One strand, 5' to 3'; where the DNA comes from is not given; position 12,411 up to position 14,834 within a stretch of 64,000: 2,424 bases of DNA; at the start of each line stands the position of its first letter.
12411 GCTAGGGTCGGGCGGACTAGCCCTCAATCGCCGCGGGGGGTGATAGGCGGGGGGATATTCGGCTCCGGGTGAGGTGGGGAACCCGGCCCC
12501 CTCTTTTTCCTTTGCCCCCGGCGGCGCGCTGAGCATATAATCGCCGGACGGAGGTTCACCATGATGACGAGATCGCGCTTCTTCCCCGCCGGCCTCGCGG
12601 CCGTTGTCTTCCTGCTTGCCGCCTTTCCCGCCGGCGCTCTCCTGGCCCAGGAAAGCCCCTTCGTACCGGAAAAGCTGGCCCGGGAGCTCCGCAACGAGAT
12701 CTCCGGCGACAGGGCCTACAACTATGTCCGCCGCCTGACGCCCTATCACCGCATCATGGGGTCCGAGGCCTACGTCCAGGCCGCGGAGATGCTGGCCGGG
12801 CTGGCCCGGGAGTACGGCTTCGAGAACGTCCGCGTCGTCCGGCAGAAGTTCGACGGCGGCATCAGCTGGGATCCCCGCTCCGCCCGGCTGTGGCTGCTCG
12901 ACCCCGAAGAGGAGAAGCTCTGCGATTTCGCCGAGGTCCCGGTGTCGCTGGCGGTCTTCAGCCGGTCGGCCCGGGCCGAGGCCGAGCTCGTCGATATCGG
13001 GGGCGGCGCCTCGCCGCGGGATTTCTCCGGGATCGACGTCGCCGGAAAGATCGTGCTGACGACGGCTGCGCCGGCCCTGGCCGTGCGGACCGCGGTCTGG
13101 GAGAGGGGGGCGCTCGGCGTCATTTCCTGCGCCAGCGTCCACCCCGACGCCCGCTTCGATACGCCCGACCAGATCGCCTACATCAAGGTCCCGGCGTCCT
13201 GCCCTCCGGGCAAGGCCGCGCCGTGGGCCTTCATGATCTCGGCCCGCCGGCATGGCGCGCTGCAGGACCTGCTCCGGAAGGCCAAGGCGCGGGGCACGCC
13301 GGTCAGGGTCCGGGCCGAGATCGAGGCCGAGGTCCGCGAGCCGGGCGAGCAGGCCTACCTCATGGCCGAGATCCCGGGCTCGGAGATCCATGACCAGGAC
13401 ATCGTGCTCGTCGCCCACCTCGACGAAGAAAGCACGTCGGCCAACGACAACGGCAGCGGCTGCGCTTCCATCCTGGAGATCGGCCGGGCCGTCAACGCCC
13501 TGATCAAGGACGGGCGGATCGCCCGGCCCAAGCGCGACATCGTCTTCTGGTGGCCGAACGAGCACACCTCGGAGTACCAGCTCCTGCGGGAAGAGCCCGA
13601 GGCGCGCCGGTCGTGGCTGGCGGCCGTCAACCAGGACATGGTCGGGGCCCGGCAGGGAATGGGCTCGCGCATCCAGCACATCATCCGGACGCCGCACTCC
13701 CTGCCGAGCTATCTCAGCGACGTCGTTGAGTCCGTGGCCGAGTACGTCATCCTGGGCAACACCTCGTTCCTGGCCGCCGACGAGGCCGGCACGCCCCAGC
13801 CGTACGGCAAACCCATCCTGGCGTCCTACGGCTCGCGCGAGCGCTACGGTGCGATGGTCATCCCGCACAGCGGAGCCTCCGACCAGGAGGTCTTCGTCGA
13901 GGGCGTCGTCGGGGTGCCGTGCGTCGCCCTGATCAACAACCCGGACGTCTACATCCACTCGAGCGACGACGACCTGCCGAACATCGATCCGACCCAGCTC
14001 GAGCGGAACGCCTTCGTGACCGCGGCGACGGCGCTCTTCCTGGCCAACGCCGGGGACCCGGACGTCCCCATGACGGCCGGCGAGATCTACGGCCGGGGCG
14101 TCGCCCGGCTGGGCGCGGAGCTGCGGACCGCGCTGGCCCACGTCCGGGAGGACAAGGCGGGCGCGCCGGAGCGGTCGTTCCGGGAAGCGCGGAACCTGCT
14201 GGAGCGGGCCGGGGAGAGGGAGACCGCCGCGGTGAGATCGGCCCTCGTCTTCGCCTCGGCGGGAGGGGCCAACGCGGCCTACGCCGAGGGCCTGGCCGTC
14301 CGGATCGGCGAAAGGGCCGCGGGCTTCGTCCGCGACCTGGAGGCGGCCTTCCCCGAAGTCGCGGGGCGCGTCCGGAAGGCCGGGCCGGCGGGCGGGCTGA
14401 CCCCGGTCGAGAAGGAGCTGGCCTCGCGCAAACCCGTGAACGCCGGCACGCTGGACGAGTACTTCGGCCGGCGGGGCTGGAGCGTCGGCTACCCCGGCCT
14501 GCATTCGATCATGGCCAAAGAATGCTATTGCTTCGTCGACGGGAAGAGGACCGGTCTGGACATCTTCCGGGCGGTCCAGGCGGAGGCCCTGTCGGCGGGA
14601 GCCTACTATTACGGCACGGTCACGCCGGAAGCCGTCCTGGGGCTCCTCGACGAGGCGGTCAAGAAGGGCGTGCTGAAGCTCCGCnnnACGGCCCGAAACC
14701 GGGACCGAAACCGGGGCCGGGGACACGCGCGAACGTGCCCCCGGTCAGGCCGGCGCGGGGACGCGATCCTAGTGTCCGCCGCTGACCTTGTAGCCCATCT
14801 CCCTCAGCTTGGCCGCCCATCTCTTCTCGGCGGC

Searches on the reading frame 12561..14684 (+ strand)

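Call 80: search_protein_families(library=pfam, proteins=[window:12561-14684:+], max_evalue=0.001)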
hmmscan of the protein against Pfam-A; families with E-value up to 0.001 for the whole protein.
window:12561-14684:+ (708 aa): 1 family
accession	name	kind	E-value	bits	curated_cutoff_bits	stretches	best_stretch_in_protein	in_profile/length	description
PF04389.22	Peptidase_M28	-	8.1e-14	52.2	21.3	1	268-489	3-191/193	Peptidase family M28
